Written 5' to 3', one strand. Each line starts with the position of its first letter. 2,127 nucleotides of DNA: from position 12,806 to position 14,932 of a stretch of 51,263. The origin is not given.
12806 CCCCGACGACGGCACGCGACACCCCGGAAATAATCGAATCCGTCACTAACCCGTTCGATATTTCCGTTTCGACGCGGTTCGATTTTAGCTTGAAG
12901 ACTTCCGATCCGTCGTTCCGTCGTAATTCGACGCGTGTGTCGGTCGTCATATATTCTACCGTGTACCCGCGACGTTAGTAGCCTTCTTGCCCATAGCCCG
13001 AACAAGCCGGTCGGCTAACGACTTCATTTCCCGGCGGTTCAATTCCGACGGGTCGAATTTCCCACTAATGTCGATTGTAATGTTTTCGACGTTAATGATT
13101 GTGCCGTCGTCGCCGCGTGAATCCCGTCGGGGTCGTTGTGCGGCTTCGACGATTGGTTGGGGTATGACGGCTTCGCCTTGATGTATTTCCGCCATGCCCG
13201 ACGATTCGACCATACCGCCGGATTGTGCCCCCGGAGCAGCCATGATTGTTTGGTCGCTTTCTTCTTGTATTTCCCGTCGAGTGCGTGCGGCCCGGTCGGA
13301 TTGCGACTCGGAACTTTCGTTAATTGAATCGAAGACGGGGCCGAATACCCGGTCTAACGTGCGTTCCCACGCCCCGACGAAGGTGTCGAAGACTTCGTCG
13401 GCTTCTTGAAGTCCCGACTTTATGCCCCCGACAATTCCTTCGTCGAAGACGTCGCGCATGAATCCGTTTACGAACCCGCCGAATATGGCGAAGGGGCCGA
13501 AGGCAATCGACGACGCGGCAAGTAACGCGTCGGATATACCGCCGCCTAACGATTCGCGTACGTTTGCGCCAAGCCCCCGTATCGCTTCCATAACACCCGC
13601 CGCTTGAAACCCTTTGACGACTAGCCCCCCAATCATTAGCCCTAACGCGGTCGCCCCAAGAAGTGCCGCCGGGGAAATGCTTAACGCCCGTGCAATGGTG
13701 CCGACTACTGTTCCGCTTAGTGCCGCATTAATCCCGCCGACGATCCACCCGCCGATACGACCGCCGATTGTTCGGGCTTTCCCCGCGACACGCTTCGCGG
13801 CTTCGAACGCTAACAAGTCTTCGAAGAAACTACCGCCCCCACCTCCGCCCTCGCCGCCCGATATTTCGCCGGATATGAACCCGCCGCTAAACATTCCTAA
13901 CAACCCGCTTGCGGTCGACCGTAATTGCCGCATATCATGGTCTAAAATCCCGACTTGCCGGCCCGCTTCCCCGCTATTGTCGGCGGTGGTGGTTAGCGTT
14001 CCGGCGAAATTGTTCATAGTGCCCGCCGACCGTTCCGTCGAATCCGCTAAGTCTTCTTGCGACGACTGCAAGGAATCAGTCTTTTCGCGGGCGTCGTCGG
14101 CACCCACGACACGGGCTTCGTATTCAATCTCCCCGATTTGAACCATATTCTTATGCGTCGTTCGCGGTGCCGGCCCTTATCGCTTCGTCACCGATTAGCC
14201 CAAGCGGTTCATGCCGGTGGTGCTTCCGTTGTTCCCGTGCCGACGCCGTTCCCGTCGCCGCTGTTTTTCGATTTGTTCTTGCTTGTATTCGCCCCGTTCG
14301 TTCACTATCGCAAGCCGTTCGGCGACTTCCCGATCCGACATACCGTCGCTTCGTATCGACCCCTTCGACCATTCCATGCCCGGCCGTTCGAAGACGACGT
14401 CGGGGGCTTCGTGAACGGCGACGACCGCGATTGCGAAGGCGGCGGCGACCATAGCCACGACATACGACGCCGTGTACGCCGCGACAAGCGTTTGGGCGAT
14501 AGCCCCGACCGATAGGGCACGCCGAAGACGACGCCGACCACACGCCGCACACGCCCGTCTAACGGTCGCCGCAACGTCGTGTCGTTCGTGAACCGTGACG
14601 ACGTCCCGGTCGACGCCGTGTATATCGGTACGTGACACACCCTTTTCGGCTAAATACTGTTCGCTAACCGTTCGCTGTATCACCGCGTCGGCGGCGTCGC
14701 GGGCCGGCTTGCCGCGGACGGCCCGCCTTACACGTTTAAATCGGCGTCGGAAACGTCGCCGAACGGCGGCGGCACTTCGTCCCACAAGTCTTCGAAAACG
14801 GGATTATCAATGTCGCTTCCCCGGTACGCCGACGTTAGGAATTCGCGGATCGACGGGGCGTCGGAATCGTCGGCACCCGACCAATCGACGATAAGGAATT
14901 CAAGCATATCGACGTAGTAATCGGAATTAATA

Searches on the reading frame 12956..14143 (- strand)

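Call 14: search_protein_families(library=pfam, proteins=[window:12956-14143:-], max_evalue=0.001)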
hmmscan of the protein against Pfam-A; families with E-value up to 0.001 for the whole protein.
window:12956-14143:- (395 aa): 0 families

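Call 15: search_protein_families(library=phrogs, proteins=[window:12956-14143:-], max_evalue=0.00001)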
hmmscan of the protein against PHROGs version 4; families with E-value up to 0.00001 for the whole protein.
window:12956-14143:- (395 aa): 1 family
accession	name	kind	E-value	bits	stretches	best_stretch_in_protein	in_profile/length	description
phrog_15478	-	tail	1.2e-31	110.9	2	116-270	135-294/456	tail length tape measure protein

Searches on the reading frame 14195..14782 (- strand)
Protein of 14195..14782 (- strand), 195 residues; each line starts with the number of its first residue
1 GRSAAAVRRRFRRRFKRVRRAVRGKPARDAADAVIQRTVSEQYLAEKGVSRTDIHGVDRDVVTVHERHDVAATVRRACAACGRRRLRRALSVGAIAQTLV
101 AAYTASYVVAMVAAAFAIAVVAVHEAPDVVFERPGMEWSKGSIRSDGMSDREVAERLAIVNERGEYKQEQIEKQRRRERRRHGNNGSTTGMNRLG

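Call 84: search_protein_families(library=pfam, proteins=[window:14195-14782:-], max_evalue=0.05)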
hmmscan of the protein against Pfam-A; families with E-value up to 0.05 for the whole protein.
window:14195-14782:- (195 aa): 1 family
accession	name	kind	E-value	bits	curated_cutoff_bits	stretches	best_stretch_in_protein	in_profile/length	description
PF24042.1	DUF7351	-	0.004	17.4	31.2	1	19-106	38-124/177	Domain of unknown function (DUF7351)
